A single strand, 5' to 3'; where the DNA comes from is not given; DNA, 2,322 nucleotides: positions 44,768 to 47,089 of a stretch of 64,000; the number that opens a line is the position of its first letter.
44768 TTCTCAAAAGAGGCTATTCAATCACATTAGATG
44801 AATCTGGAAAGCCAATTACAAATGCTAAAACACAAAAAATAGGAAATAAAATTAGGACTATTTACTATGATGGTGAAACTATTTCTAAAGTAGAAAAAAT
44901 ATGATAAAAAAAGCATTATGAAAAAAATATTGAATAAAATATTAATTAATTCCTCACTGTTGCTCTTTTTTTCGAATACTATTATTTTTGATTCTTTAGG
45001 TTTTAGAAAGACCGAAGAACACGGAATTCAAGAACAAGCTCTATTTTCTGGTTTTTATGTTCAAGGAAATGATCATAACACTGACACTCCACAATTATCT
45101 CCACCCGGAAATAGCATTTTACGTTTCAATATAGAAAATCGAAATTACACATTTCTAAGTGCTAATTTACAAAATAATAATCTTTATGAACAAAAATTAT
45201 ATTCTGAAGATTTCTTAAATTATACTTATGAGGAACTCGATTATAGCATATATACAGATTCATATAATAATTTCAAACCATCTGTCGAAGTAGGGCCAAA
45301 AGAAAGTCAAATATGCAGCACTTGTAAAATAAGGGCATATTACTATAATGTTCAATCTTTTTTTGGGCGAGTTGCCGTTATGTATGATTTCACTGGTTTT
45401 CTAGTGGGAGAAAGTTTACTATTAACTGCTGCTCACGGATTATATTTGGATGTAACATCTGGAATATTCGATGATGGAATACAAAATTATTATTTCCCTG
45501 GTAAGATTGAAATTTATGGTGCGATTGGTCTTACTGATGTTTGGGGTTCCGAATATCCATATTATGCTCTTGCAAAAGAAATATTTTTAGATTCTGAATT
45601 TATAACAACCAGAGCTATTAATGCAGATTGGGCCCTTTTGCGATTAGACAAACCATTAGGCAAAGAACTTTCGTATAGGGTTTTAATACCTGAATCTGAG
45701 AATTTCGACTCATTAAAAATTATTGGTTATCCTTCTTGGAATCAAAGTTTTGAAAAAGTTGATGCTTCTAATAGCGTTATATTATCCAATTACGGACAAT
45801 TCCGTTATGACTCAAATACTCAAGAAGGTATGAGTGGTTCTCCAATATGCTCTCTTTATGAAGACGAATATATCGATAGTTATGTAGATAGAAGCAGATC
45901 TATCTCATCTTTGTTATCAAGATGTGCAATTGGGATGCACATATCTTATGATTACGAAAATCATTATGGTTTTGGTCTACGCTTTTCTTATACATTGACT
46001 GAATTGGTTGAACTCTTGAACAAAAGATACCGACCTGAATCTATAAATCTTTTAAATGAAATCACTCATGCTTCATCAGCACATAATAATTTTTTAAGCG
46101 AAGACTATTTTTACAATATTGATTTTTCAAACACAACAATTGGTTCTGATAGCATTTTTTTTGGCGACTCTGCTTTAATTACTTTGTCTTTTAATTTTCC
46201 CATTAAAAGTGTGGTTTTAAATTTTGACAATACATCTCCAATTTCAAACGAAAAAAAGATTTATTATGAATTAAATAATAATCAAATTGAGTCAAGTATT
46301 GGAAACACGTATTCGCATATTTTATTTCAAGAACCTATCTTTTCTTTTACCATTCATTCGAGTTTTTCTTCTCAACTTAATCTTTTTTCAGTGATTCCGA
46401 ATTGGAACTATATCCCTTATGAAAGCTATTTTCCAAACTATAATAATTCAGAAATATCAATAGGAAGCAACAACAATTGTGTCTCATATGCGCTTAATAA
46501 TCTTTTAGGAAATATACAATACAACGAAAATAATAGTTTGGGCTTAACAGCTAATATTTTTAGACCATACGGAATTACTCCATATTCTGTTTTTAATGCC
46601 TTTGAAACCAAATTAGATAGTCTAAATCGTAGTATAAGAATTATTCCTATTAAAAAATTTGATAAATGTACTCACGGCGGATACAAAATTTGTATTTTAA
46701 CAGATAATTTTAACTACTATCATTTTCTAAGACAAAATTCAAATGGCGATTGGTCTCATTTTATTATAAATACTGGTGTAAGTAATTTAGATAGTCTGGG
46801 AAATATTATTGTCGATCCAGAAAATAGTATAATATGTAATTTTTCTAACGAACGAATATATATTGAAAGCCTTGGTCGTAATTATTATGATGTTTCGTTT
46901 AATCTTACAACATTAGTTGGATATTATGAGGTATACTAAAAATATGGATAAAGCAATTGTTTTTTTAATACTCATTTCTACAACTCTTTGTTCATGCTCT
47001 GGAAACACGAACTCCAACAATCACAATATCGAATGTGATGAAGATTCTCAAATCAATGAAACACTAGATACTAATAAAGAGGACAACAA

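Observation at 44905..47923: Three-kb AT-rich two-gene insert (secreted serine protease plus lipoprotein) splits the xseA-xseB pair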

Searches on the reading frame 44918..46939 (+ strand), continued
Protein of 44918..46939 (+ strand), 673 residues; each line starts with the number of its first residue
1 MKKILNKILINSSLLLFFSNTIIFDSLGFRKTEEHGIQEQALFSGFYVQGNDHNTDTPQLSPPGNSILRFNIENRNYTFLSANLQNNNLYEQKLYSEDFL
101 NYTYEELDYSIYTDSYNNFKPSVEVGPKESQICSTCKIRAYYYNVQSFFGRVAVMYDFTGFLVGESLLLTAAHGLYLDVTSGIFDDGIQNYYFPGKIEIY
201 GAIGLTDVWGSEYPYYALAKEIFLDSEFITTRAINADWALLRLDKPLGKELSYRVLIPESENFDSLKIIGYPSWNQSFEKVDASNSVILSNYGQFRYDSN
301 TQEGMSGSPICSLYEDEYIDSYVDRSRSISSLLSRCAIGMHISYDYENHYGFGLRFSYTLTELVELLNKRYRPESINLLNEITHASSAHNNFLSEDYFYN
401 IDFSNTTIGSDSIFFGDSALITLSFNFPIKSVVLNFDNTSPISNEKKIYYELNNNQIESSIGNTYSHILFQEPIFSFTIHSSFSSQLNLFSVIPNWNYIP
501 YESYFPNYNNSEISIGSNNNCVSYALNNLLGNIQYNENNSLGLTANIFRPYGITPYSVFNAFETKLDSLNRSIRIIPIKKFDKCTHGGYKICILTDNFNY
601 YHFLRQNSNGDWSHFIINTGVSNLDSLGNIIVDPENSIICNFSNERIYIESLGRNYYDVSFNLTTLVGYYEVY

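Call 57: find_related_loci(query=A1, collection=viral_contigs, flank=6000)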
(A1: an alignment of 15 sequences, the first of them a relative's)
Query A1 (673 aa) in viral_contigs; peptide patterns used: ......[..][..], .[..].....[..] (x = any residue, [..] = any of these).
37 stretches matched a pattern, but none encodes a relative of the query by tblastn (E <= 1e-3).

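Call 58: find_related_loci(query=A1, collection=metagenome_contigs, flank=6000)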
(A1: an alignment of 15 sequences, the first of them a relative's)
Query A1 (673 aa) in metagenome_contigs; peptide patterns used: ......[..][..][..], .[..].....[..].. (x = any residue, [..] = any of these).
224 stretches matched a pattern; 6 encode a relative of the query (tblastn E <= 1e-3); 6 distinct loci.
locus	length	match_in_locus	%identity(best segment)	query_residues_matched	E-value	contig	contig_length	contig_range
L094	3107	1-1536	35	160-672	5e-77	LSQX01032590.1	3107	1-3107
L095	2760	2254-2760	42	16-183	1e-27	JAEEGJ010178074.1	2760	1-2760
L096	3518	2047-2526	30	148-310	2e-9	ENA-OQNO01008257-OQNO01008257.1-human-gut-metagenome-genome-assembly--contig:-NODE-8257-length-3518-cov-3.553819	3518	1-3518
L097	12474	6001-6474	29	153-307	2e-8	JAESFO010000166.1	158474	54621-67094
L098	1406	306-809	27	149-319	1e-5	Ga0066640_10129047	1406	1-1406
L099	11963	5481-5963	28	159-310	3e-5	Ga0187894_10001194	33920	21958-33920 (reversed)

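Call 63: search_protein_families(library=padloc, proteins=[window:44918-46939:+, L001:10009-10578:+, L001:6305-7744:-, L001:5297-6295:-], max_evalue=0.01)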
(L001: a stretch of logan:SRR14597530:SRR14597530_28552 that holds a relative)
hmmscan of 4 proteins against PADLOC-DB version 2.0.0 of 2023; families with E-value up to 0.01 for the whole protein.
window:44918-46939:+ (673 aa): 1 family
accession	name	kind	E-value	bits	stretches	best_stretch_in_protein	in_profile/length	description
PDLC02960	RT-Protease_XI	-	3.2e-05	21.1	1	125-311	321-473/506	single gene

L001:10009-10578:+ (189 aa): 0 families

L001:6305-7744:- (479 aa): 3 families
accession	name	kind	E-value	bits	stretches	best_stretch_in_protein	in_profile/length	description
PDLC05062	PDC-S66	-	5.4e-07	27.3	1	134-247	123-225/282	-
PDLC00436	ThsB1|ThsB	-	0.00016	19.2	1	150-244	24-112/183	TIR-like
PDLC00422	ThsB1|ThsB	-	0.0059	14.1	0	136-244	16-119/194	TIR-like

L001:5297-6295:- (332 aa): 1 family
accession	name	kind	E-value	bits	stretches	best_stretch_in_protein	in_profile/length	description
PDLC00725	Effector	-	0.0025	15.2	1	192-284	170-258/293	4TM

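Call 64: search_protein_families(library=phrogs, proteins=[window:44918-46939:+], max_evalue=0.01)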
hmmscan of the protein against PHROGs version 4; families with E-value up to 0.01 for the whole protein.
window:44918-46939:+ (673 aa): 0 families

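Call 68: search_solved_structures(query=A1, max_evalue=1, show_alignments=1)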
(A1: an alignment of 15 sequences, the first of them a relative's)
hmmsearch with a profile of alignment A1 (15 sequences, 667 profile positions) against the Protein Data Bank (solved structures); distinct sequences matched with E-value up to 1: 25.
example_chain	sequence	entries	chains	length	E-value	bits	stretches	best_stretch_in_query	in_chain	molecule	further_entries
1p3c_A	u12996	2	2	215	4.6e-10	41.7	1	210-309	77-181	glutamyl-endopeptidase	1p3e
2w7s_A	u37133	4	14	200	6.7e-07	31.2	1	242-311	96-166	SERINE PROTEASE SPLA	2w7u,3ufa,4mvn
2vid_A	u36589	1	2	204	3.4e-06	28.9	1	254-333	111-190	SERINE PROTEASE SPLB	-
4k1s_A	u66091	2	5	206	3.5e-06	28.8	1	254-333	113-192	Serine protease SplB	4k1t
6yv6_A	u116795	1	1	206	4.6e-06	28.5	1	254-333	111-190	Serine protease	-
6yv5_A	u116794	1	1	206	4.6e-06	28.5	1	254-333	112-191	Serine protease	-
4ink_A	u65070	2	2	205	5.7e-06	28.2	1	248-326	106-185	Serine protease SplD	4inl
2as9_A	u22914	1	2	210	5.5e-05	24.9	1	252-310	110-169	serine protease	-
6sf7_A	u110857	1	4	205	8.8e-05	24.2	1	248-313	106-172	Serine protease SplF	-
1agj_A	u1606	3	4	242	0.0015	20.1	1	230-334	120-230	EPIDERMOLYTIC TOXIN A | EXFOLIATIVE TOXIN A | EXFOLIATVE TOXIN A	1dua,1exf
9bsh_A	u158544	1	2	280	0.002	19.8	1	230-334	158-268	Exfoliative toxin A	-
9bsm_A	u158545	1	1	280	0.002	19.7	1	230-334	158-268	Exfoliative toxin A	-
2w5e_A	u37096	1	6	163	0.0022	19.6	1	276-309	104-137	PUTATIVE SERINE PROTEASE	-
4jcn_A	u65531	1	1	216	0.013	17.1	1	252-322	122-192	Glutamyl endopeptidase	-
1due_A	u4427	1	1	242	0.013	17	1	230-334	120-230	EXFOLIATIVE TOXIN A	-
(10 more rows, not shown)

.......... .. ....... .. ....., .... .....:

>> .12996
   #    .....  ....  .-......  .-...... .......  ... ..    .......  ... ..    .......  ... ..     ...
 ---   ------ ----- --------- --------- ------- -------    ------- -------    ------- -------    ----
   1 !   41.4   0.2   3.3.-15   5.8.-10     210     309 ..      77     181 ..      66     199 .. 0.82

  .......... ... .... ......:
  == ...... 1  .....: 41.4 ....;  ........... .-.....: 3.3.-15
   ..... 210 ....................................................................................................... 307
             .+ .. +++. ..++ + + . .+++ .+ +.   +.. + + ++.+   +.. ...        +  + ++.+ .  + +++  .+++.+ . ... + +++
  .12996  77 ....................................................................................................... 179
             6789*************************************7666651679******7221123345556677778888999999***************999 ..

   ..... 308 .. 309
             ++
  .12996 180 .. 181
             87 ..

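Call 78: find_encoding_contigs(protein=P0075, flank=6000, max_places=3)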
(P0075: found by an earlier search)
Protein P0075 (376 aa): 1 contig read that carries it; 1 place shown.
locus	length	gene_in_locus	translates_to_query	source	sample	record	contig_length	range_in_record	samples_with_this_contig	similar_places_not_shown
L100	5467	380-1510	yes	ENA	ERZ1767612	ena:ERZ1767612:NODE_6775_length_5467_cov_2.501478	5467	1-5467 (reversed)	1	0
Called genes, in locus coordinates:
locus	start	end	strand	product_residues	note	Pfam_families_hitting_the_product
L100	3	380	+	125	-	?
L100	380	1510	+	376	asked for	PF13742:tRNA_anti_2, PF01336:tRNA_anti-codon, PF02601:Exonuc_VII_L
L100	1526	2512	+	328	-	-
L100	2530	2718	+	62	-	PF02609:Exonuc_VII_S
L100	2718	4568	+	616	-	PF13292:DXP_synthase_N, PF00456:Transketolase_N (faint), PF00676:E1_dh (faint), PF02775:TPP_enzyme_C (weak), PF02779:Transket_pyr, PF02780:Transketolase_C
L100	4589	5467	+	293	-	?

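Call 87: search_dna_similar(query=window:44918-46939:+, collection=plasmids, mode=protein, max_rows=8, max_evalue=0.001)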
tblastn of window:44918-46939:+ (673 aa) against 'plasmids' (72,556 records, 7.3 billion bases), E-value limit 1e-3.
No match.

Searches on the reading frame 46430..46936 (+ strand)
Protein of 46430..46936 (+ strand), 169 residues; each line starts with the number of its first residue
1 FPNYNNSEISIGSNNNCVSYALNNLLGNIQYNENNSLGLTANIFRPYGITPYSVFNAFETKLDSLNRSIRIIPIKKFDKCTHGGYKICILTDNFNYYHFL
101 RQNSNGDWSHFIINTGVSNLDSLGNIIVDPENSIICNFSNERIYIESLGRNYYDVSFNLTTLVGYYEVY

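Call 28: search_solved_structures(query=A3, max_evalue=10, show_alignments=3)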
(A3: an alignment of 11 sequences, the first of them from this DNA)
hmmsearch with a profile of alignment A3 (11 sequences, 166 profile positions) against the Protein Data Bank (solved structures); distinct sequences matched with E-value up to 10: 1.
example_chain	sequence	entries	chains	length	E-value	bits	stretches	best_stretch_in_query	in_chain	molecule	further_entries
8p66_B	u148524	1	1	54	1.1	12.1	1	81-109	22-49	Clp protease ClpC,Heat shock survival AAA family ATPase ClpK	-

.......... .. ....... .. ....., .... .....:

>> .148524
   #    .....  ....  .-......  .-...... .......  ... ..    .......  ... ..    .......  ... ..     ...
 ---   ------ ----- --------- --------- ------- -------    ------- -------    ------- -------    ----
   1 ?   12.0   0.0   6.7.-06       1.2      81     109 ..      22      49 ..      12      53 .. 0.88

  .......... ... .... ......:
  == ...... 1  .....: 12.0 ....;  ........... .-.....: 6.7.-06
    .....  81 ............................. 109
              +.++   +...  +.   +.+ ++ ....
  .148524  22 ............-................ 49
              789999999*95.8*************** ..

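Call 29: search_protein_families(library=pfam, alignment_id=A3, max_evalue=10)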
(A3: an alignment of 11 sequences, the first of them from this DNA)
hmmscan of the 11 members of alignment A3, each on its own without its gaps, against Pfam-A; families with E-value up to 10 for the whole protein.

A. member 1, seq(169 aa): 0 families

B. families by the number of members that match (of 11 scanned): 2 families
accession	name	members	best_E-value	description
PF24738.1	DUF7689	1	0.028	Domain of unknown function (DUF7689)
PF12951.13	PATR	1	0.22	Passenger-associated-transport-repeat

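Call 48: predict_structure(alignment_id=A3)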
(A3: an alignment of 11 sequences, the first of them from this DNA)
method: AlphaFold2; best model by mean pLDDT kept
length: 169 residues; sequences in the alignment: 11
mean_pLDDT: 77.3   pTM: 0.76
mean pLDDT of the five models: 77.3, 72.7, 72.7, 71.2, 69.4
residues with pLDDT >= 90: 55; 70-90: 62; 50-70: 34; < 50: 18
segments of 3 or more residues with pLDDT < 50: 30-47
pLDDT, mean of each block of 10 residues (from residue 1): 78 74 66 43 49 75 74 93 92 85 94 87 95 84 59 74 92
secondary structure, 60 per line:
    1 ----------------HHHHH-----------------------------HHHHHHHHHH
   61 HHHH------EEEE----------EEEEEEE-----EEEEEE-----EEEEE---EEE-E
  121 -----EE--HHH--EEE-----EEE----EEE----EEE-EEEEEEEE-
elements in order: H17-21 H51-64 E71-74 E85-91 E97-102 E108-112 E116-118 E135-137 E143-145 E150-152 E157-159 E161-168

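Call 50: fold_search(model_id=the predicted structure, library=pdb)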
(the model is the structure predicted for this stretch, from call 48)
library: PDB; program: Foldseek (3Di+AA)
matches with E <= 10: 573; with E <= 0.001: 0
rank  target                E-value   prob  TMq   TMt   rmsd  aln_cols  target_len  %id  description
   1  1ukf                  5.8e-02  0.44  0.22  0.20   6.6        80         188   12  Crystal Structure of Pseudomonas Avirulence Protein AvrPphB (released 2003-12-09)
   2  7n87_MODEL_1_A        7.8e-02  0.38  0.24  0.26   5.0        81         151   14  Solution NMR structure of peptidase domain from Clostridium thermocellum PCAT1 (released 2021-12-29)
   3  7t55_A                1.3e-01  0.54  0.27  0.08   3.9        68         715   16  Cryo-EM structure of PCAT1 in the inward-facing wide conformation under ATP turnover condition (released 2022-02-02)
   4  9fpa_C                1.5e-01  0.20  0.29  0.25  10.0       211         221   12  DUBS Parachlamydia sp. PcJOS orthorhombic crystal form (released 2025-04-23)
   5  6v9z_A                1.5e-01  0.20  0.21  0.07   5.9        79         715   16  Cryo-EM structure of PCAT1 bound to its CtA peptide substrate (released 2020-01-22)
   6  8xud_J                1.6e-01  0.51  0.24  0.27  11.2        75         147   12  Crystal structure of adaptor NlpI in complex with endopeptidase MepS and PDZ-protease Prc (released 2024-06-05)
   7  6mpz_A                1.8e-01  0.16  0.22  0.25  10.7       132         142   14  Crystal structure of a double glycine motif protease from AMS/PCAT transporter in complex with the leader peptide (released 2019-02-06)
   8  6mpz_B                1.9e-01  0.16  0.22  0.26  10.7       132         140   14  Crystal structure of a double glycine motif protease from AMS/PCAT transporter in complex with the leader peptide (released 2019-02-06)
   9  6mpz_D                1.9e-01  0.16  0.22  0.25  10.7       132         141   14  Crystal structure of a double glycine motif protease from AMS/PCAT transporter in complex with the leader peptide (released 2019-02-06)
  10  8adc_A                2.0e-01  0.15  0.24  0.21  14.8       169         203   11  Viral tegument-like DUBs (released 2023-02-15)
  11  9azl_A                2.4e-01  0.33  0.26  0.08   4.9        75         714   19  Cryo-EM structure of the ABC transporter PCAT1 bound with MgADP class1 (released 2024-10-30)
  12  8vp5_A                2.5e-01  0.30  0.29  0.09   9.4       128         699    9  Cryo-EM structure of the ABC transporter PCAT1 bound with ADP and Substrate (released 2024-10-30)
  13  8adc_B                2.5e-01  0.14  0.24  0.21  14.7       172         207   12  Viral tegument-like DUBs (released 2023-02-15)
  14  4j0o_C                2.7e-01  0.03  0.13  0.09  17.2       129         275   13  Structure of the Y246A Mutant of the PANTON-VALENTINE LEUCOCIDIN S Component from STAPHYLOCOCCUS AUREUS (released 2014-01-29)
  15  8xup_J                2.9e-01  0.57  0.21  0.25   3.0        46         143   13  Crystal structure of lipoprotein NlpI in complex with MepS (released 2024-06-05)
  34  4xcm_B                6.9e-01  0.20  0.21  0.17   4.9        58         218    9  Crystal structure of the putative NlpC/P60 D,L endopeptidase from T. thermophilus (released 2015-01-14)
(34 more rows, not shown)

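Call 55: fold_search(model_id=the predicted structure, library=viral)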
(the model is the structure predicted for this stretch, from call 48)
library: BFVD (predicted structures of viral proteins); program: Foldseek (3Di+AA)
matches with E <= 10: 828; with E <= 0.001: 3
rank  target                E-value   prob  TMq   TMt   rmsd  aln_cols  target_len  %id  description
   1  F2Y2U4                1.9e-06  1.00  0.57  0.54   6.1       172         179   19  (no name in the UniProt tables at hand)
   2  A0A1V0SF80            2.3e-05  1.00  0.49  0.47   8.3       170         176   21  Uncharacterized protein [Hokovirus HKV1]
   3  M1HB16                3.0e-04  1.00  0.58  0.47   6.3       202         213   17  (no name in the UniProt tables at hand)
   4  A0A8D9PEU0            1.1e-01  0.38  0.21  0.31  11.0        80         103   16  Lipoprotein [Bacteriophage sp.]
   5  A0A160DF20            1.1e-01  0.21  0.19  0.31  11.5       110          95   10  Uncharacterized protein [Gordonia phage OneUp]
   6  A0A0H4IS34            1.2e-01  0.20  0.22  0.06  12.3       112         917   14  Tail fiber protein [Pseudoalteromonas phage H101]
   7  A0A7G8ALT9            1.3e-01  0.07  0.15  0.11  16.4       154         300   11  (no name in the UniProt tables at hand)
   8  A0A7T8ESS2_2          1.4e-01  0.28  0.21  0.05   8.9        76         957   21  (no name in the UniProt tables at hand)
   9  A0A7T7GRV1            1.7e-01  0.47  0.28  0.31   8.5       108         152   19  (no name in the UniProt tables at hand)
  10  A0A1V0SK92            1.7e-01  0.09  0.15  0.08  14.7       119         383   16  Uncharacterized protein [Klosneuvirus KNV1]
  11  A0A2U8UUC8            1.8e-01  0.14  0.16  0.21  13.0        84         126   11  Uncharacterized protein [Microbacterium phage Hendrix]
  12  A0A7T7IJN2            1.8e-01  0.07  0.14  0.09  15.4       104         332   10  (no name in the UniProt tables at hand)
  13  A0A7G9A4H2            2.0e-01  0.41  0.22  0.34   4.2        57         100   18  NlpC/P60 domain-containing protein [Bacteriophage sp.]
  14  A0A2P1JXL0            2.2e-01  0.20  0.19  0.30  11.1        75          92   11  Uncharacterized protein [Rhodococcus phage Finch]
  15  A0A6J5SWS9            2.2e-01  0.13  0.20  0.27  12.3       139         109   10  Uncharacterized protein [uncultured Caudovirales phage]
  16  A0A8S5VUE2            2.4e-01  0.28  0.21  0.20   7.9        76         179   14  NlpC/P60 family [Tectiviridae sp.]
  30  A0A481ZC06            3.6e-01  0.13  0.20  0.15   8.5        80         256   19  NlpC/P60 family protein [Pithovirus LCPAC404]
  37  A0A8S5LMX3            4.3e-01  0.16  0.22  0.17   7.8        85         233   18  NlpC/P60 family [Siphoviridae sp. ctsf32]
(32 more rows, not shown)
